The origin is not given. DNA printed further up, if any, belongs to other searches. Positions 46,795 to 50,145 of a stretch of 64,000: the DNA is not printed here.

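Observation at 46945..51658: Operon rmuC - orf161 - giant (1016 aa) protein with Pro/Thr tandem repeats and a J-like domain lacking HPD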

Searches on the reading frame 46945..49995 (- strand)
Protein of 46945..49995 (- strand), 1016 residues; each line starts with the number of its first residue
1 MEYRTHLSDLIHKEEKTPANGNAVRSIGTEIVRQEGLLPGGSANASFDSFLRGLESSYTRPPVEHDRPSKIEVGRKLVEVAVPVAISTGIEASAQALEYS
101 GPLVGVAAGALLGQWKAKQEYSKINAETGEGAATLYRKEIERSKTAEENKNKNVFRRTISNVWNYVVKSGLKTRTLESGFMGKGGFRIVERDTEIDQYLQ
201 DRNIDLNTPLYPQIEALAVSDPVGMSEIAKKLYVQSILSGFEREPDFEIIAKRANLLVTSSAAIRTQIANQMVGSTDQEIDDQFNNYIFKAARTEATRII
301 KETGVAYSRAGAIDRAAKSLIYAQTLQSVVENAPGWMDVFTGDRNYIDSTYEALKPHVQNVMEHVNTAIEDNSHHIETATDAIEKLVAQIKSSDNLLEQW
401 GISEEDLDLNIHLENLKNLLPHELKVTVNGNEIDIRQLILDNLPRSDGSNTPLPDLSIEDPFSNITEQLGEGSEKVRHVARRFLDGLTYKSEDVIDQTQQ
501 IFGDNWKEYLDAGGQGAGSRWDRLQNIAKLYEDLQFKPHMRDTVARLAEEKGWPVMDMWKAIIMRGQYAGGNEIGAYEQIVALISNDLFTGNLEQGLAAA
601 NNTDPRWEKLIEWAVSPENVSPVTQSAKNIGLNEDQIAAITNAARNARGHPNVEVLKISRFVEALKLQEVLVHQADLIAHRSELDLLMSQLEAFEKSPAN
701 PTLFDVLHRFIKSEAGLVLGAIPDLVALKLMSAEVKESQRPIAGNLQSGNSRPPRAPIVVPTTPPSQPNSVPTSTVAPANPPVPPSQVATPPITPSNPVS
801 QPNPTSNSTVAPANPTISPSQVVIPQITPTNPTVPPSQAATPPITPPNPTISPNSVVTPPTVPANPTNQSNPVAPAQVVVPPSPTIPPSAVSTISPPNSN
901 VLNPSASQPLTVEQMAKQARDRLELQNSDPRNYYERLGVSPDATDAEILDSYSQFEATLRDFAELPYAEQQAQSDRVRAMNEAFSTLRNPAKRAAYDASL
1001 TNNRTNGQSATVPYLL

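Call 4: search_protein_families(library=pfam, proteins=[window:46945-49995:-], max_evalue=1)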
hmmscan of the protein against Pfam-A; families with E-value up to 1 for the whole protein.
window:46945-49995:- (1016 aa): 3 families
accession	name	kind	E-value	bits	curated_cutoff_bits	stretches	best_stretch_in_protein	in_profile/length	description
PF00226.36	DnaJ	-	2.6e-06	27.9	27.8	1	932-997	1-63/63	DnaJ domain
PF08651.15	DASH_Duo1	-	0.012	15.9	25.4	1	363-400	10-47/74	DASH complex subunit Duo1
PF12008.13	EcoR124_C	-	0.16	11.9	23.1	1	269-319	163-217/260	Type I restriction and modification enzyme - subunit R C terminal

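Call 5: search_protein_families(library=ncbifam, proteins=[window:46945-49995:-], max_evalue=1)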
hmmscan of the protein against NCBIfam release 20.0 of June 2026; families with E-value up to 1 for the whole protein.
window:46945-49995:- (1016 aa): 16 families
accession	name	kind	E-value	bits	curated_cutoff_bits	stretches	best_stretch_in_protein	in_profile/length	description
TIGR02349.1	DnaJ_bact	equivalog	3.2e-06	26.8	377.2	1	932-1006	1-72/354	molecular chaperone DnaJ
NF010872.0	PRK14279.1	equivalog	7.9e-05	21.9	556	1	931-998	9-73/394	molecular chaperone DnaJ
NF010894.0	PRK14301.1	equivalog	0.0001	21.4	548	1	930-998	3-68/373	chaperone protein DnaJ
NF008035.0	PRK10767.1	subfamily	0.00019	20.6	338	1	931-998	4-68/374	molecular chaperone DnaJ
NF010892.0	PRK14299.1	equivalog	0.00022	20.6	392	1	931-1010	4-79/291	chaperone protein DnaJ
NF010885.0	PRK14292.1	equivalog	0.00025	20.2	585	1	932-1001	3-68/371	chaperone protein DnaJ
TIGR03835.1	termin_org_DnaJ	equivalog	0.0013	17.2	512.25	1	931-997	2-64/871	terminal organelle assembly protein TopJ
NF010874.0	PRK14281.1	equivalog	0.0028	16.8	619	1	931-998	3-67/397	chaperone protein DnaJ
NF001420.0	PRK00294.1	equivalog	0.0059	16.7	169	1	962-1003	39-80/173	co-chaperone HscB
NF010871.0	PRK14278.1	equivalog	0.0099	14.8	502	1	931-998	3-66/378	molecular chaperone DnaJ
NF003449.0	PRK05014.1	equivalog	0.014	15.5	189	1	962-1003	36-77/172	co-chaperone HscB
NF002935.0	PRK03578.1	equivalog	0.018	15.6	198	1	961-1001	40-80/176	Fe-S protein assembly co-chaperone HscB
NF033885.1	conj_TraP_IncI1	equivalog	0.019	14.7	135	0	328-396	62-129/217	conjugal transfer protein TraP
TIGR00714.1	hscB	equivalog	0.028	14.5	46.75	1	968-1003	28-63/156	Fe-S protein assembly co-chaperone HscB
NF050028.1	CldAdptActJ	equivalog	0.12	12.9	150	1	932-1000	3-73/93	cold adaptation protein ActJcold adaptation protein ActJ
NF037946.1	terminal_TopJ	equivalog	0.27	9.7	300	1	931-997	5-67/810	terminal organelle assembly protein TopJ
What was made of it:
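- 47005..47202 (-): J-like domain (aa 932-997), helices I-IV, acidic, no HPD. NCBIfam DnaJ models match the J part only (call 5).
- On DnaJ proper (TIGR02349): 26.8 bits, covering model positions 1-72 of 354 only (call 5).
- On TopJ (TIGR03835 / NF037946): Only the J part matches, and it is C-terminal here (call 5).
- Closest known: DnaJ. Same: Bacterial DnaJ models are the best NCBIfam hits (call 5).
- Closest known: Mycoplasma TopJ. Different: The models score 17 and 10 bits against cutoffs of 512 and 300 (call 5).
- NCBIfam TopJ models hit weakly on the J part (call 5). The TopJ models score 17 and 10 bits against cutoffs of 512 and 300 (call 5).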

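Call 7: find_homologous_proteins(query=window:46945-49995:-)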
Query window:46945-49995:- (1016 aa): 2 proteins with E <= 0.001 among 8000 candidates.
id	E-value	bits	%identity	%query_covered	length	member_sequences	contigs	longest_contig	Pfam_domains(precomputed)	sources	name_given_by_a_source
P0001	0.0e+0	2256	100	100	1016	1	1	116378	PF00226.37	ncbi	-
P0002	3.9e-49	186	36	31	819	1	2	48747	-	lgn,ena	-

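Call 11: find_encoding_contigs(protein=P0002, flank=8000, max_places=4)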
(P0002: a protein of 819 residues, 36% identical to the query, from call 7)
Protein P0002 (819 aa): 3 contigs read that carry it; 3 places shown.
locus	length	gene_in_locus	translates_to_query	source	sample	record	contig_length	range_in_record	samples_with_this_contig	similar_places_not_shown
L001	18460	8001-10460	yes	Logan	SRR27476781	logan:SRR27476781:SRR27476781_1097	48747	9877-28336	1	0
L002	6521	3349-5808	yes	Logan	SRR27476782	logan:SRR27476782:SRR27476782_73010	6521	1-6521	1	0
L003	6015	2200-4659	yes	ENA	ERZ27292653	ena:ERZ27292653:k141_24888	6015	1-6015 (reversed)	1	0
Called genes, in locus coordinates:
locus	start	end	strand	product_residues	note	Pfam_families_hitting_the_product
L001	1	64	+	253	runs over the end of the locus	-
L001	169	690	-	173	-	PF00293:NUDIX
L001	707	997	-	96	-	-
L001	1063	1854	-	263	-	PF01061:ABC2_membrane, PF12679:ABC2_membrane_2 (faint), PF12698:ABC2_membrane_3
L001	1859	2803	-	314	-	PF00005:ABC_tran, PF13304:AAA_21 (weak)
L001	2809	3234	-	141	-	PF08570:DUF1761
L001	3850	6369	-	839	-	PF05673:DUF815 (weak), PF20703:nSTAND1 (weak), PF00004:AAA, PF17871:AAA_lid_9, PF00004:AAA (weak), PF07724:AAA_2, PF07728:AAA_5, PF10431:ClpB_D2-small, +8 more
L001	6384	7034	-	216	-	-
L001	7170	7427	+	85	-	PF02201:SWIB, PF26291:SWIB_eIF2D (weak)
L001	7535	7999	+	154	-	-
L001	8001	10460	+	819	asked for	-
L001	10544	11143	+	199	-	PF00406:ADK, PF13207:AAA_17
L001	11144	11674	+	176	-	PF00565:SNase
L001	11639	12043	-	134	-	-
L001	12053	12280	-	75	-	-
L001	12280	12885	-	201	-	PF01872:RibD_C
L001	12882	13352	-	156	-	PF06983:3-dmu-9_3-mt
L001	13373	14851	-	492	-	-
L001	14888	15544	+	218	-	-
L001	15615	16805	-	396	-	-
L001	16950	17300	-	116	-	-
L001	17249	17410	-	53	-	-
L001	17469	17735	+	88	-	-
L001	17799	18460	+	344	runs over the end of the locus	PF00348:polyprenyl_synt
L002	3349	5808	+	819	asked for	-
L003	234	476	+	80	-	-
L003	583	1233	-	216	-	-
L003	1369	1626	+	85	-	PF02201:SWIB, PF26291:SWIB_eIF2D (weak)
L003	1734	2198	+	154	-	-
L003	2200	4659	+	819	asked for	-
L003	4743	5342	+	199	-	PF00406:ADK, PF13207:AAA_17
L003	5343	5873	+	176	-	PF00565:SNase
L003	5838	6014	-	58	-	?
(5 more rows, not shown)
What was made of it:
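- ClpB lies two genes away from the module in L001-L003 (call 11).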

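Call 12: find_encoding_contigs(protein=P0001, flank=3000, max_places=3)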
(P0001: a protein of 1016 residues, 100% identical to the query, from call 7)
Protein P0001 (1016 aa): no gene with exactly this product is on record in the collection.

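Call 19: search_protein_families(library=pfam, proteins=[P0002], max_evalue=1)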
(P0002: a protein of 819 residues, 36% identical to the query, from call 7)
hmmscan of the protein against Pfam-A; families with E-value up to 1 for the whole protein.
P0002 (819 aa): 1 family
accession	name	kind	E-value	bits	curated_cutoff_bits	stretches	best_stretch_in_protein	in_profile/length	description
PF05295.16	Luciferase_N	-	0.058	13.9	25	1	221-283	13-74/82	Luciferase/LBP N-terminal domain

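Call 21: find_related_loci(query=window:46945-49995:-, collection=genome_contigs, flank=6000)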
Query window:46945-49995:- (1016 aa) in genome_contigs; peptide patterns used: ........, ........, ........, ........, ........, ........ (x = any residue, [..] = any of these).
37 stretches matched a pattern, but none encodes a relative of the query by tblastn (E <= 1e-3).

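Call 23: find_related_loci(query=A2, collection=genome_contigs, flank=6000)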
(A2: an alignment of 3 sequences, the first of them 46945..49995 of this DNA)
Query A2 (1016 aa) in genome_contigs; peptide patterns used: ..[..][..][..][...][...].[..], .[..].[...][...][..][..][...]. (x = any residue, [..] = any of these).
121 stretches matched a pattern, but none encodes a relative of the query by tblastn (E <= 1e-3).

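Call 27: search_protein_families(library=pfam, proteins=[L001:7535-7999:+], max_evalue=10)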
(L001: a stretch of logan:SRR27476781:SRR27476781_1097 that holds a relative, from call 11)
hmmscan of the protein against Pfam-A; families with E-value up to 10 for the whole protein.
L001:7535-7999:+ (154 aa): 0 families

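Call 44: predict_structure(alignment_id=A1)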
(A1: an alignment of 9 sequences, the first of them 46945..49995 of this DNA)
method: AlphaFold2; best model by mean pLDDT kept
length: 1016 residues; sequences in the alignment: 9
mean_pLDDT: 47.8   pTM: 0.30
mean pLDDT of the five models: 47.8, 47.6, 46.1, 44.7, 40.1
residues with pLDDT >= 90: 0; 70-90: 212; 50-70: 126; < 50: 678
segments of 3 or more residues with pLDDT < 50: 1-25, 27-111, 147-186, 322-439, 442-489, 643-692, 694-938, 945-949, 951-990, 1002-1016
pLDDT, mean of each block of 10 residues (from residue 1): 37 42 44 38 44 38 30 36 34 31 44 57 64 64 51 38 34 34 49 82 79 82 82 80 65 81 82 75 74 75 61 54 44 32 36 40 41 36 38 37 37 39 38 44 40 30 30 36 42 78 85 75 84 77 85 87 77 68 68 76 85 81 57 56 42 31 33 37 42 44 37 31 28 27 26 30 29 31 36 33 29 28 29 34 39 32 29 29 25 24 27 36 35 47 47 45 34 43 44 50 41 30
secondary structure, 60 per line:
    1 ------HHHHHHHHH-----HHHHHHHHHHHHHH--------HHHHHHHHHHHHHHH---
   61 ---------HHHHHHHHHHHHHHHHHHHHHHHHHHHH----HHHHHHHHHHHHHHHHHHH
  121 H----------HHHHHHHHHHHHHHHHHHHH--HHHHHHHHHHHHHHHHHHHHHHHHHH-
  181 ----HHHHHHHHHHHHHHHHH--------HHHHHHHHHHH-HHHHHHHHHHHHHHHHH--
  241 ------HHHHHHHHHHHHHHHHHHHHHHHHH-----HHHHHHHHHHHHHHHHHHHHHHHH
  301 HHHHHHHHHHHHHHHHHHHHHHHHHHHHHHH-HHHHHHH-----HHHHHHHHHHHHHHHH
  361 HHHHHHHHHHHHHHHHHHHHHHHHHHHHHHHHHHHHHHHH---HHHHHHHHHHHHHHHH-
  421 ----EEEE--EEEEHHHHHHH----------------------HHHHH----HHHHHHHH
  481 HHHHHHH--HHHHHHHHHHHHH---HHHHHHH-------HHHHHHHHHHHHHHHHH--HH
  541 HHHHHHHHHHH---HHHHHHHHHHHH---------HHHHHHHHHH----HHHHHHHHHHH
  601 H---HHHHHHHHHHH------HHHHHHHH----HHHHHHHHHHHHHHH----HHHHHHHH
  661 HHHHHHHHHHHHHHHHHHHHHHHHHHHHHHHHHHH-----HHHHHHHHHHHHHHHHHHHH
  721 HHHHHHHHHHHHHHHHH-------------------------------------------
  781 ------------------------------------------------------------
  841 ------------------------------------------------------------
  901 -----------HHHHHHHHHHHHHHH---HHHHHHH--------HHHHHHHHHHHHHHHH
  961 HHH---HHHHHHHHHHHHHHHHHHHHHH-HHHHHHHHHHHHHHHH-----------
elements in order (helices of 4 or more, strands of 3 or more residues): H7-15 H21-34 H43-57 H70-97 H102-121 H132-151 H154-179 H185-201 H210-220 H222-238 H247-271 H277-331 H333-339 H345-400 H404-419 E425-428 E431-434 H435-441 H464-468 H473-487 H490-502 H506-512 H520-536 H539-551 H555-566 H576-585 H590-601 H605-615 H622-629 H634-648 H653-695 H701-737 H912-926 H930-936 H945-963 H967-988 H990-1005
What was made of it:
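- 49027..49806 (-): Conserved N-domain (aa ~64-323), with invariant P83, G101, P102, G109, G113, G129, R191, Q235, F241, K318 and the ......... motif. AF2 pLDDT about 80 for aa 190-310 only (call 44).
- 48556..49005 (-): Variable-length central region of long helices (aa ~331-480). AF2 helices 277-331 and 345-400 at low confidence (call 44).
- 47266..47763 (-): Uncharged Pro/Ser/Val/Thr/Asn low-complexity linker (aa 745-910; 28% Pro). Predicted unstructured (call 44).
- Checked: This is supported by DSSP on the AF2 model (call 44), although that model has low confidence overall.
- The full-length AF2 model has low confidence (pLDDT 47.8; call 44). Long helices and possible coiled coils (call 44), a Pro-rich spacer and a J-like domain.
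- Tried and rejected: Too poor to use (pLDDT 47.8; call 44).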

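Call 47: fold_search(model_id=the predicted structure, library=pdb)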
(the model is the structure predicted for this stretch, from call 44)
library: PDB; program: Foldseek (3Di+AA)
matches with E <= 10: 320; with E <= 0.001: 0
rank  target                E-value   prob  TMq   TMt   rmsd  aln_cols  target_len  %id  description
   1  9e2j_D                1.1e-01  0.11  0.08  0.11  31.2       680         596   12  Variediene synthase with five cyclases (released 2025-05-21)
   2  2i0g_B                1.6e+00  0.20  0.06  0.20  12.9       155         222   12  Benzopyrans are Selective Estrogen Receptor beta Agonists (SERBAs) with Novel Activity in Models of Benign Prostatic H (released 2006-10-24)
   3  7rry_A                1.7e+00  0.35  0.07  0.26  13.1       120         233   15  Crystal Structure of the ER-alpha Ligand-binding Domain (L372S, L536S) in complex with DMERI-20 (released 2021-09-08)
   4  2qtu_B                1.7e+00  0.20  0.06  0.20  13.3       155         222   12  Estrogen receptor beta ligand-binding domain complexed to a benzopyran ligand (released 2007-10-30)
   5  1u3q_A                1.7e+00  0.20  0.06  0.23  13.1       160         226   17  Crystal Structure of Estrogen Receptor beta complexed with CL-272 (released 2005-07-26)
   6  2jj3_A                1.8e+00  0.20  0.06  0.21  12.9       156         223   12  Estrogen receptor beta ligand binding domain in complex with a Benzopyran agonist (released 2007-08-07)
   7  9hcj_T0               1.8e+00  0.03  0.07  0.07  35.2       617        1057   12  D. discoideum nuclear pore complex (released 2024-12-25)
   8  9eom                  1.9e+00  0.14  0.08  0.24  38.8       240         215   16  250A Vipp1 dL10Ala helical tubes in the presence of EPL (released 2024-10-16)
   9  2qtu_A                2.0e+00  0.23  0.06  0.23  12.7       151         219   12  Estrogen receptor beta ligand-binding domain complexed to a benzopyran ligand (released 2007-10-30)
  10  2jj3_B                2.0e+00  0.16  0.06  0.20  13.3       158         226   12  Estrogen receptor beta ligand binding domain in complex with a Benzopyran agonist (released 2007-08-07)
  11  8c5v_I                2.0e+00  0.06  0.08  0.13  82.7       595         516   13  Chemotaxis core signalling unit from E protein lysed E. coli cells (released 2023-09-13)
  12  8ro2_I                2.0e+00  0.02  0.05  0.07  47.8       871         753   14  Integrative Structure of the human intron lariat Spliceosome (ILS'') (released 2024-09-18)
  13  9b25_B                2.1e+00  0.25  0.07  0.25  15.0       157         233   15  Crystal Structure of the ER-alpha Ligand-binding Domain (L372S, L536S) in complex with NA98 (released 2025-08-27)
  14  2z4b_B                2.1e+00  0.16  0.06  0.20  13.3       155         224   12  Estrogen receptor beta ligand-binding domain complexed to a benzopyran ligand (released 2007-08-07)
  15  3ols_B                2.1e+00  0.07  0.06  0.17  16.2       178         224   16  Crystal structure of estrogen receptor beta ligand binding domain (released 2010-11-17)
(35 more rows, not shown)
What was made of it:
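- Tried and rejected: Its Foldseek hits are noise (call 47).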
